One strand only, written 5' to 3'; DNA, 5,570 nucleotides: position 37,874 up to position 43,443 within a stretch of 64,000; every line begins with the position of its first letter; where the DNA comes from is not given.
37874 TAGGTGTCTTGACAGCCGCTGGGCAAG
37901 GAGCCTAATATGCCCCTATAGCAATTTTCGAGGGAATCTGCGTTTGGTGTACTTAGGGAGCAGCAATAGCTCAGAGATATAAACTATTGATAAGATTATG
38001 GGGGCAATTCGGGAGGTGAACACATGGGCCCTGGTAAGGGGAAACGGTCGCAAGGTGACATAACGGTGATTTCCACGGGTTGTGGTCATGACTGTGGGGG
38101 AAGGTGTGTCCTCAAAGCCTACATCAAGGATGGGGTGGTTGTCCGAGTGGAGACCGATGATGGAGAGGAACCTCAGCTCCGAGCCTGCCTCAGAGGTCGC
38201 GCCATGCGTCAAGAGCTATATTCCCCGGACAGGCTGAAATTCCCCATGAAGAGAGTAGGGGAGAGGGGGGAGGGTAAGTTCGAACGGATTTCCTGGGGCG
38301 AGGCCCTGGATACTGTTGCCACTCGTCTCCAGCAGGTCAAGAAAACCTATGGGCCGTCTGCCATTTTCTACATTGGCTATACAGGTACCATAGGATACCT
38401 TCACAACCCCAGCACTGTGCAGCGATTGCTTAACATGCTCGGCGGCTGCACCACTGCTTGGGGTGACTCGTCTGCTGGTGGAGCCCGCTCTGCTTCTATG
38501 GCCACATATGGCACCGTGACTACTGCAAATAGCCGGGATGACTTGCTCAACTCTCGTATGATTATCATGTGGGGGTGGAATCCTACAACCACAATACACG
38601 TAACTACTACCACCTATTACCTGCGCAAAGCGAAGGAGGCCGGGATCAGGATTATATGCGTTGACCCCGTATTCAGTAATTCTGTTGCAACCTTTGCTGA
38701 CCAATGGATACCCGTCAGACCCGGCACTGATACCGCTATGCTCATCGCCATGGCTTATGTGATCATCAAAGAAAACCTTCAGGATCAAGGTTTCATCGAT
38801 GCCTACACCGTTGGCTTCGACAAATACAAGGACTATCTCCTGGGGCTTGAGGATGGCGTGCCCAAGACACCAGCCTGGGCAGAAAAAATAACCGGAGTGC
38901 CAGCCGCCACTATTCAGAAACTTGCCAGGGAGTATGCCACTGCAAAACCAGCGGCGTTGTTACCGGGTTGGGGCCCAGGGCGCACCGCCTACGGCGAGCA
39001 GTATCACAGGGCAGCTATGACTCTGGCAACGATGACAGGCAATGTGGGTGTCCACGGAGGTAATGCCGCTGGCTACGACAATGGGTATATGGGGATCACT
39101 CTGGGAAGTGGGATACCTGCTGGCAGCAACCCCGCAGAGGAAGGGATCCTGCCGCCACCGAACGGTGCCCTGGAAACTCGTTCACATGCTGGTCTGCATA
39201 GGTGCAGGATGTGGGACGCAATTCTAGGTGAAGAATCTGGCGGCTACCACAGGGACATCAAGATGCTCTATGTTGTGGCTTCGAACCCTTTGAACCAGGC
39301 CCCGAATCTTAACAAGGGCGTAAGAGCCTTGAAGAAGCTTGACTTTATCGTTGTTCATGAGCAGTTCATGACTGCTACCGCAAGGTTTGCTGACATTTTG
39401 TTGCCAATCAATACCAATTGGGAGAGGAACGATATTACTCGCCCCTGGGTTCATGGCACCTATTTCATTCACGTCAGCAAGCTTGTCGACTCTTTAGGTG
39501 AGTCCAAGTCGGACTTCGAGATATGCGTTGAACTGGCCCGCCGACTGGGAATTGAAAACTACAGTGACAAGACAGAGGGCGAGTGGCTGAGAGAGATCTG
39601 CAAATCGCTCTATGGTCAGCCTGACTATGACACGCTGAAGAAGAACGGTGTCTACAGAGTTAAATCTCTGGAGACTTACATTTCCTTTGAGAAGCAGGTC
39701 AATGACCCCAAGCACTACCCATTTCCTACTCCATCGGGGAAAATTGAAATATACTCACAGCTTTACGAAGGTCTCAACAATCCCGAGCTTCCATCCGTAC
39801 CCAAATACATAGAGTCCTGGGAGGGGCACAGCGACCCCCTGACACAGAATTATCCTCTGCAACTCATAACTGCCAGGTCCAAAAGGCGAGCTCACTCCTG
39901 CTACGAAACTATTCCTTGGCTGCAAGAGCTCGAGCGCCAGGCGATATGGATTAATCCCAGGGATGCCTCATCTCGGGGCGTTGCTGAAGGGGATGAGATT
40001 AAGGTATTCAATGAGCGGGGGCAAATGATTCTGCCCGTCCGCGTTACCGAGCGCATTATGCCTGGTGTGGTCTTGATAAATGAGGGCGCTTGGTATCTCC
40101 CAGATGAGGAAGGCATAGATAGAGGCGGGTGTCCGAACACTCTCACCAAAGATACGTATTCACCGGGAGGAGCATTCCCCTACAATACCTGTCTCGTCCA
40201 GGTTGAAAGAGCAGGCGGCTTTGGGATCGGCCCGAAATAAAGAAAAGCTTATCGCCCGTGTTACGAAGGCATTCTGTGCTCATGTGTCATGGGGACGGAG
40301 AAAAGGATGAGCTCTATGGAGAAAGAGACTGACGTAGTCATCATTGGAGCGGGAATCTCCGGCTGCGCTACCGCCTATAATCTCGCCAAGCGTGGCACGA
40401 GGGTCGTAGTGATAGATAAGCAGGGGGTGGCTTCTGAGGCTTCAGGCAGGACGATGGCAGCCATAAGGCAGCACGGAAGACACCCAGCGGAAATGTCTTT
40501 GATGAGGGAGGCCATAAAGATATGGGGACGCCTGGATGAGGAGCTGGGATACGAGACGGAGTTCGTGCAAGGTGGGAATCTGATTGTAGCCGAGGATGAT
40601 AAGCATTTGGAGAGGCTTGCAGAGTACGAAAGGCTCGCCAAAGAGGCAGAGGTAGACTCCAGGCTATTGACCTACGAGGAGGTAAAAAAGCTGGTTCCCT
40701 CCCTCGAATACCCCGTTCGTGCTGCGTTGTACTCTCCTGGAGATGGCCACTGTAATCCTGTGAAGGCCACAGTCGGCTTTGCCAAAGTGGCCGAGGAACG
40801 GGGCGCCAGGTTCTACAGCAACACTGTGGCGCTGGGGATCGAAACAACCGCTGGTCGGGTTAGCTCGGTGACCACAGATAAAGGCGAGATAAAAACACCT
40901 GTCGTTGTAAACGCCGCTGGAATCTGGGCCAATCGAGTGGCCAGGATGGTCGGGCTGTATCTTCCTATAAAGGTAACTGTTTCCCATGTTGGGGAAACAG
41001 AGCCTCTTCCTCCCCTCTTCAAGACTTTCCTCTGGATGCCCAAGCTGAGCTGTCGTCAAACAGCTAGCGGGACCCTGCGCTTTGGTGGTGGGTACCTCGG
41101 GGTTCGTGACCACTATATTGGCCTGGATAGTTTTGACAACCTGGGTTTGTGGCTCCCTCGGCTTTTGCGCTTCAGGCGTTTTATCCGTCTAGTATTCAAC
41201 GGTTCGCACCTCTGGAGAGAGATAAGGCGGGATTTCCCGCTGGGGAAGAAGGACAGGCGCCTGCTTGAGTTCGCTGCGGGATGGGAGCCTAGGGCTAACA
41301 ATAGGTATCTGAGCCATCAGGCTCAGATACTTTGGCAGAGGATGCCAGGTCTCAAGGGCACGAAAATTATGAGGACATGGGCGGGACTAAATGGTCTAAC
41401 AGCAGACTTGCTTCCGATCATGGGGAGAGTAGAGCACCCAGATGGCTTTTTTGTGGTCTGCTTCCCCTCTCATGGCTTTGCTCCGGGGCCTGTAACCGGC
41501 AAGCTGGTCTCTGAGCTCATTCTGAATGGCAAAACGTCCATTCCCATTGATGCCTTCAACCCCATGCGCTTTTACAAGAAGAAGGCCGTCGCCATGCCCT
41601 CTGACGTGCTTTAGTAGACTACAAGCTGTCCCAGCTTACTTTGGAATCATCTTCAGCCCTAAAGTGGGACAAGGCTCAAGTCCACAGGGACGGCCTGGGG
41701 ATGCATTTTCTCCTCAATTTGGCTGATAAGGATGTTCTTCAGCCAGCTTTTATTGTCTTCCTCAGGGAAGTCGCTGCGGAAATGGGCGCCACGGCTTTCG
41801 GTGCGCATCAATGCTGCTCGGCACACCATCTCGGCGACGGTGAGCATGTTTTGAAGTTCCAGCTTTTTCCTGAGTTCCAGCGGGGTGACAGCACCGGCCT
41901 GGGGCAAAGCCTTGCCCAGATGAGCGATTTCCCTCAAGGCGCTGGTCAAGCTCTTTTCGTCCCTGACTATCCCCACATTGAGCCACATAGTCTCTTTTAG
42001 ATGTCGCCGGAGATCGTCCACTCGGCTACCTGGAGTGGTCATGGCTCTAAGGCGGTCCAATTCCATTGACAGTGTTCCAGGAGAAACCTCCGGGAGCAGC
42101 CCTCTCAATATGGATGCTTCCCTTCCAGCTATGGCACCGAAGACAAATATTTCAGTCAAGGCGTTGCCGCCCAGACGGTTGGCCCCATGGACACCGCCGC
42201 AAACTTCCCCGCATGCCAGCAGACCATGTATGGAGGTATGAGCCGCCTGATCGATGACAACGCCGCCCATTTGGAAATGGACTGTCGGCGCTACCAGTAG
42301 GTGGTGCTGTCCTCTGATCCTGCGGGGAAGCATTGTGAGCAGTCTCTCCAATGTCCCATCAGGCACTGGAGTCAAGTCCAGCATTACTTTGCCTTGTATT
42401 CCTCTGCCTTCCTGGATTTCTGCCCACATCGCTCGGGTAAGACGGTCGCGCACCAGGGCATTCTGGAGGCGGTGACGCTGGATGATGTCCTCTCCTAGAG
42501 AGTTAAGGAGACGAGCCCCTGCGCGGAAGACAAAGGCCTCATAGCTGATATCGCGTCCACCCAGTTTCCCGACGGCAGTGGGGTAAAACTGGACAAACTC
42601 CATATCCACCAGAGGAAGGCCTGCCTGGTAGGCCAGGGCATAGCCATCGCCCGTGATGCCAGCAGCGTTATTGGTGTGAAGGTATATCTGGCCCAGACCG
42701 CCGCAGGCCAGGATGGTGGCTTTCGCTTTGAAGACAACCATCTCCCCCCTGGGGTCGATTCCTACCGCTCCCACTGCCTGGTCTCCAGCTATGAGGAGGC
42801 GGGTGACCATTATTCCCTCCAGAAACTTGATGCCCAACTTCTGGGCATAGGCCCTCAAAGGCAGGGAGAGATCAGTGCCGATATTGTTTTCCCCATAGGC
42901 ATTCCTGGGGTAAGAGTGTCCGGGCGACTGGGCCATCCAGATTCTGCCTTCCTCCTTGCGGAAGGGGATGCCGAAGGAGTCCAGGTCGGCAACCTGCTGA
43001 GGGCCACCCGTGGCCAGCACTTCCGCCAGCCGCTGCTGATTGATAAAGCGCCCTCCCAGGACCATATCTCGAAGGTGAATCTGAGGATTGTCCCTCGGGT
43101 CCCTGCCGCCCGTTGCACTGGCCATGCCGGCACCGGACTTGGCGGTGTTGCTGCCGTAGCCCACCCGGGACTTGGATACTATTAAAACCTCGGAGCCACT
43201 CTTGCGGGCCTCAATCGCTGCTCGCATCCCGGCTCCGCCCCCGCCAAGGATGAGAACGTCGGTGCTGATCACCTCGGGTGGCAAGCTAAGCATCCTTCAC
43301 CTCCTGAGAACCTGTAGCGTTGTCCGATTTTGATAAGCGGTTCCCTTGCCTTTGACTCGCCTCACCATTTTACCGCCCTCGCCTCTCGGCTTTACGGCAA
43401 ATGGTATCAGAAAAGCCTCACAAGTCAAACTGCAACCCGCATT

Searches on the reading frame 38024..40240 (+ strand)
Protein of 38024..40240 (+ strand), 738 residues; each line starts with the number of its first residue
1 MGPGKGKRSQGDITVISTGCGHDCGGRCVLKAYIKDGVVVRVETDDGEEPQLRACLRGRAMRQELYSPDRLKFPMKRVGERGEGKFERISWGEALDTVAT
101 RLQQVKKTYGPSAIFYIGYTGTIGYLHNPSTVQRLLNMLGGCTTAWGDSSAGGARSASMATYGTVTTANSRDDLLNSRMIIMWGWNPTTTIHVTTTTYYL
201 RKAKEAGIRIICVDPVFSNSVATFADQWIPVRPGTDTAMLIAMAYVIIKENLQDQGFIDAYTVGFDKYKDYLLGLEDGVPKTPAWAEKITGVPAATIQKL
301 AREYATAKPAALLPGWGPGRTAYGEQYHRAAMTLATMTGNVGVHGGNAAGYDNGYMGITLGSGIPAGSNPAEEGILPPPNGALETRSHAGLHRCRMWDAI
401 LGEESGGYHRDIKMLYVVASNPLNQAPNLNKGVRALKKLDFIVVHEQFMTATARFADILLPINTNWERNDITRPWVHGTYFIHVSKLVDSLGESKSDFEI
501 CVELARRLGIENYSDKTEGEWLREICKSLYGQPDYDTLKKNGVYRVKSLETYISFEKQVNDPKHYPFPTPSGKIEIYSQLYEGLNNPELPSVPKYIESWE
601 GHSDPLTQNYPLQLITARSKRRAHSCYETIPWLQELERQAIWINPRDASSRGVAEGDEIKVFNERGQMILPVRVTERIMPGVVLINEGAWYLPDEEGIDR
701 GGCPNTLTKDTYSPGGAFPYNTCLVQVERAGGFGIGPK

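Call 10: search_protein_families(library=pfam, proteins=[window:38024-40240:+])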
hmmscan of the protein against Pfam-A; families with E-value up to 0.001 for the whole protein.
window:38024-40240:+ (738 aa): 3 families
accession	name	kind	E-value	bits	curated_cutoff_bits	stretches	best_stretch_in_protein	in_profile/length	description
PF00384.28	Molybdopterin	-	4e-63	214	24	1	70-506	1-352/353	Molybdopterin oxidoreductase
PF01568.27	Molydop_binding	-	2.7e-29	101.9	26.8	1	612-717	1-102/110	Molydopterin dinucleotide binding domain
PF04879.21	Molybdop_Fe4S4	-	8.3e-08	32.5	22.7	1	15-67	3-55/55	Molybdopterin oxidoreductase Fe4S4 domain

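Call 38: search_protein_families(library=ncbifam, proteins=[window:38024-40240:+], max_evalue=1e-10)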
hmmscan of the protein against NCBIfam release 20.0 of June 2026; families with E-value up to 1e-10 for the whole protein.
window:38024-40240:+ (738 aa): 24 families
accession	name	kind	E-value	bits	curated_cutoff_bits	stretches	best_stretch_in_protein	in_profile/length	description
TIGR02166.1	dmsA_ynfE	subfamily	7.4e-216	718.8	777.7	1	12-730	41-794/794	DMSO/selenate family reductase complex A subunit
NF041885.1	selenate_YnfE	exception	2.3e-160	535.1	1675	1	14-729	47-804/805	selenate/tellurate reductase subunit YnfE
NF011566.1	PRK14990.1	exception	6.4e-160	533.8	1600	1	11-729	54-813/814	dimethylsulfoxide reductase subunit A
NF041884.1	selenate_YnfF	exception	1.8e-153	512.4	1650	1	15-729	45-797/798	selenate/tellurate reductase subunit YnfF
TIGR00509.1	bisC_fam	subfamily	6.7e-140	467.7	1017.55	1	30-730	7-754/772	molybdopterin guanine dinucleotide-containing S/N-oxide reductase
NF011682.0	PRK15102.1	equivalog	3.5e-113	379.4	909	1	30-731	56-811/829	trimethylamine-N-oxide reductase TorA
TIGR02164.1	torA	equivalog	5.5e-110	368.8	1465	1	30-730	52-806/824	trimethylamine-N-oxide reductase TorA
TIGR01591.1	Fdh-alpha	equivalog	1.6e-86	290.9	666.25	1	24-686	6-640/672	formate dehydrogenase subunit alpha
TIGR03479.1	DMSO_red_II_alp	subfamily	2.5e-84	284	984.75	2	23-259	65-304/913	molybdopterin-dependent oxidoreductase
NF012032.0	PRK15488.1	equivalog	1.6e-83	281.1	694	1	10-688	38-715/759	thiosulfate reductase PhsA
NF047855.1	AssmNtatRedNasC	equivalog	1.9e-50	171.9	1100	2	42-345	49-340/708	assimilatory nitrate reductase catalytic subunit NasC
TIGR01580.1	narG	equivalog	4.8e-43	147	1084.15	1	80-256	151-322/1235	nitrate reductase subunit alpha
NF042978.1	EthbenzDh_ebdA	equivalog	1.8e-36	125.3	2000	1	26-259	90-326/977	ethylbenzene dehydrogenase subunit alpha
NF041783.2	mnquin_red_QrcB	equivalog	4.7e-36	124.2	440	1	58-346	95-364/695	menaquinone reductase molybdopterin-binding-like subunit QrcB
TIGR01706.1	NAPA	equivalog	3.1e-32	111.8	930.55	1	22-284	48-313/830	periplasmic nitrate reductase subunit alpha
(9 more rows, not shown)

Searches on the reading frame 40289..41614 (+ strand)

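Call 10: search_protein_families(library=pfam, proteins=[window:40289-41614:+])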
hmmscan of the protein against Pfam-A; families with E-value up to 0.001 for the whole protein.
window:40289-41614:+ (441 aa): 12 families
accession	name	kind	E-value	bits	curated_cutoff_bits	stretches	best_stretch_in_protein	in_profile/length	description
PF01266.30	DAO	-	2.2e-71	241.7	27.9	1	15-410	1-353/353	FAD dependent oxidoreductase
PF13450.12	NAD_binding_8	-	4.5e-08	33.7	21.9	1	18-47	1-30/68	NAD(P)-binding Rossmann-like domain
PF07992.20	Pyr_redox_2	-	8.8e-08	32.3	26.1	1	15-81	2-58/291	Pyridine nucleotide-disulphide oxidoreductase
PF00890.30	FAD_binding_2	-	9.2e-08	32.1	20.4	1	15-62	1-51/414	FAD binding domain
PF01494.25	FAD_binding_3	-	2.4e-07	30.8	22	1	13-75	1-56/349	FAD binding domain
PF12831.13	FAD_oxidored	-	9.3e-07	28.9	27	1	15-47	1-33/416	FAD dependent oxidoreductase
PF13738.12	Pyr_redox_3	-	5.3e-06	26.3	30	1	12-52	163-203/305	Pyridine nucleotide-disulphide oxidoreductase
PF01946.23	Thi4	-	1.1e-05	25.2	26.2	1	12-45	16-50/235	Thi4 family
PF01134.28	GIDA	-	7.3e-05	22.4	22.1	1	15-46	1-29/391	Glucose inhibited division protein A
PF03486.20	HI0933_like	-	0.00029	20.8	50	1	15-46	2-33/244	HI0933-like protein Rossmann domain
PF05834.18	Lycopene_cycl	-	0.00042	19.9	23.4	0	15-44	1-32/380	Lycopene cyclase protein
PF00070.33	Pyr_redox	-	0.00096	20.1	22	1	16-58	2-44/82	Pyridine nucleotide-disulphide oxidoreductase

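Call 38: search_protein_families(library=ncbifam, proteins=[window:40289-41614:+], max_evalue=1e-10)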
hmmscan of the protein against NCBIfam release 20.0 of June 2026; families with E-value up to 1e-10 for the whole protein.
window:40289-41614:+ (441 aa): 16 families
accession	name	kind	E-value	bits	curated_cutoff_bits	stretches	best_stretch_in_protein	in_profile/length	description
TIGR01373.1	soxB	subfamily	3.1e-38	131.7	529.45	1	11-269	28-297/407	sarcosine oxidase subunit beta family protein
TIGR02352.1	thiamin_ThiO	equivalog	2.3e-35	122.4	250.8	1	16-227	1-218/351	glycine oxidase ThiO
NF008425.0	PRK11259.1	equivalog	4.8e-31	108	257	1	11-223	2-214/377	N-methyl-L-tryptophan oxidase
TIGR01377.1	soxA_mon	subfamily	1.9e-25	89.4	479.65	1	15-232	2-218/381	amino oxidase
NF001933.0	PRK00711.1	subfamily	4.9e-25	88.4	383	1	81-227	121-270/429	D-amino acid dehydrogenase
TIGR03364.1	HpnW_proposed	hypoth_equivalog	1.9e-23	83.2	285.1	1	14-206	1-189/365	TIGR03364 family FAD-dependent oxidoreductase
TIGR03377.1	glycerol3P_GlpA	equivalog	2.4e-20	72.6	552.8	1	15-225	1-215/530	anaerobic glycerol-3-phosphate dehydrogenase subunit GlpA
NF002480.1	PRK01747.1-1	equivalog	8.1e-20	70.8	540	1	7-240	242-479/645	bifunctional tRNA (5-methylaminomethyl-2-thiouridine)(34)-methyltransferase MnmC2/FAD-dependent 5-carboxymethylaminomethyl-2-thiouridine(34)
NF050086.1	pipecolate_AmaA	exception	1.2e-19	70.3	600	1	9-214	21-237/425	L-pipecolate oxidase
NF008313.0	PRK11101.1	equivalog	1.2e-18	67.1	425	1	10-223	5-222/548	anaerobic glycerol-3-phosphate dehydrogenase subunit A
NF033460.1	glycerol3P_ox_II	equivalog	3.1e-18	66.1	460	1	14-222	2-216/361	type 2 glycerol-3-phosphate oxidase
NF008726.1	PRK11728.1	equivalog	6.9e-18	64.6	299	1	15-229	2-217/389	L-2-hydroxyglutarate oxidase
NF009074.0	PRK12409.1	equivalog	7.9e-18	64.8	494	0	90-223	129-267/410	D-amino acid dehydrogenase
TIGR03197.1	MnmC_Cterm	equivalog_domain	1.6e-16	60.4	174.2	1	15-220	1-209/400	FAD-dependent 5-carboxymethylaminomethyl-2-thiouridine(34) oxidoreductase MnmC1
TIGR03329.1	Phn_aa_oxid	hypoth_equivalog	1.9e-12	46.7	632.8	0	144-216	169-239/460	putative aminophosphonate oxidoreductase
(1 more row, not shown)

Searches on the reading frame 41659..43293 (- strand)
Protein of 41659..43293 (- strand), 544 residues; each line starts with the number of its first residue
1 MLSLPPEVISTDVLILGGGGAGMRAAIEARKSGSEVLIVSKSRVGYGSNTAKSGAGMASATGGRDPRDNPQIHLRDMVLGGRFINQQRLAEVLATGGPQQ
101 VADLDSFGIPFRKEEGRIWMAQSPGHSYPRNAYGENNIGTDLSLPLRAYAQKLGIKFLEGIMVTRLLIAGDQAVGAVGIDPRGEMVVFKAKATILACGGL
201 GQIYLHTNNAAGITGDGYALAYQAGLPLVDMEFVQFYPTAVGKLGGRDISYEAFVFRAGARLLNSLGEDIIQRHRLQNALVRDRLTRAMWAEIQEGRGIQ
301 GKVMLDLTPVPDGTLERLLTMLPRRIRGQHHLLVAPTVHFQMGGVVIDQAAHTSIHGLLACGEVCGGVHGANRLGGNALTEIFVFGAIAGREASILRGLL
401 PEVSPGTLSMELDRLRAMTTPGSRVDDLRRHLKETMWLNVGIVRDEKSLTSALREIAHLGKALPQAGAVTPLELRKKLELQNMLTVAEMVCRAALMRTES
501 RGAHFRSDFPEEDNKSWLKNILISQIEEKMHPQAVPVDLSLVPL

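Call 10: search_protein_families(library=pfam, proteins=[window:41659-43293:-])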
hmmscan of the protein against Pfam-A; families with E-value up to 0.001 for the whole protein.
window:41659-43293:- (544 aa): 6 families
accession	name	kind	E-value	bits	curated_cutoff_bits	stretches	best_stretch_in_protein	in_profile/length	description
PF00890.30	FAD_binding_2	-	5.3e-61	207.5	20.4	1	12-379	1-414/414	FAD binding domain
PF02910.25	Succ_DH_flav_C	-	1.1e-26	93.7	20.8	1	429-538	1-117/130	Fumarate reductase flavoprotein C-term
PF03486.20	HI0933_like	-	4.8e-11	43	50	1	12-391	2-243/244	HI0933-like protein Rossmann domain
PF07992.20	Pyr_redox_2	-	1.3e-07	31.7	26.1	1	12-45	2-37/291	Pyridine nucleotide-disulphide oxidoreductase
PF01266.30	DAO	-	1.5e-07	31.8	27.9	1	12-87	1-58/353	FAD dependent oxidoreductase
PF12831.13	FAD_oxidored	-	1.4e-05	25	27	1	12-52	1-41/416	FAD dependent oxidoreductase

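Call 38: search_protein_families(library=ncbifam, proteins=[window:41659-43293:-], max_evalue=1e-10)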
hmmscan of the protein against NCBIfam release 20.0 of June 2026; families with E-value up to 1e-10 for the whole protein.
window:41659-43293:- (544 aa): 29 families (the best 25 are shown)
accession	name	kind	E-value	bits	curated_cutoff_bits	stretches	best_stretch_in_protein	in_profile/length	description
NF004900.0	PRK06263.1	equivalog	7.6e-126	420.9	718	1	7-530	4-541/546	fumarate reductase (CoM/CoB) subunit TfrA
TIGR01812.1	sdhA_frdA_Gneg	subfamily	2.7e-105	353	567.3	1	12-539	1-558/568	succinate dehydrogenase or fumarate reductase, flavoprotein subunit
NF005866.0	PRK07803.1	equivalog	2.8e-96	323.1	819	2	10-240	8-252/631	fumarate reductase/succinate dehydrogenase flavoprotein subunit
NF004724.0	PRK06069.1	subfamily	2.9e-96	322.9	826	1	7-539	2-567/577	succinate dehydrogenase/fumarate reductase flavoprotein subunit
TIGR01816.1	sdhA_forward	equivalog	1.2e-85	287.9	727.35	1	11-525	3-553/584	succinate dehydrogenase flavoprotein subunit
TIGR00551.1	nadB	equivalog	5.7e-85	285.9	452.75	1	11-510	3-489/489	L-aspartate oxidase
NF005701.0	PRK07512.1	equivalog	4.1e-84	282.8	528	1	10-529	9-503/516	L-aspartate oxidase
NF005037.0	PRK06452.1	equivalog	4.5e-81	273.1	862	1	8-524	3-541/566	succinate dehydrogenase flavoprotein subunit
NF005867.0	PRK07804.1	equivalog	4.5e-80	269.4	639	1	10-529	18-535/548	L-aspartate oxidase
NF005978.0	PRK08071.1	equivalog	1.5e-79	267.7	621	1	10-523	3-502/514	L-aspartate oxidase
NF004613.0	PRK05945.1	equivalog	9.5e-78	262.2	824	1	10-540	3-566/575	succinate dehydrogenase/fumarate reductase flavoprotein subunit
NF005636.0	PRK07395.1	subfamily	1.3e-76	258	723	1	10-524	12-548/560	L-aspartate oxidase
NF006686.0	PRK09231.1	equivalog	2.3e-72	244.4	854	1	8-525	3-556/598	fumarate reductase (quinol) flavoprotein subunit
TIGR01176.1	fum_red_Fp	equivalog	5.8e-70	236.5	932.7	1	9-526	2-555/580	fumarate reductase (quinol) flavoprotein subunit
NF006383.0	PRK08626.1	equivalog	1.5e-64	218.5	663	2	123-530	141-574/657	fumarate reductase flavoprotein subunit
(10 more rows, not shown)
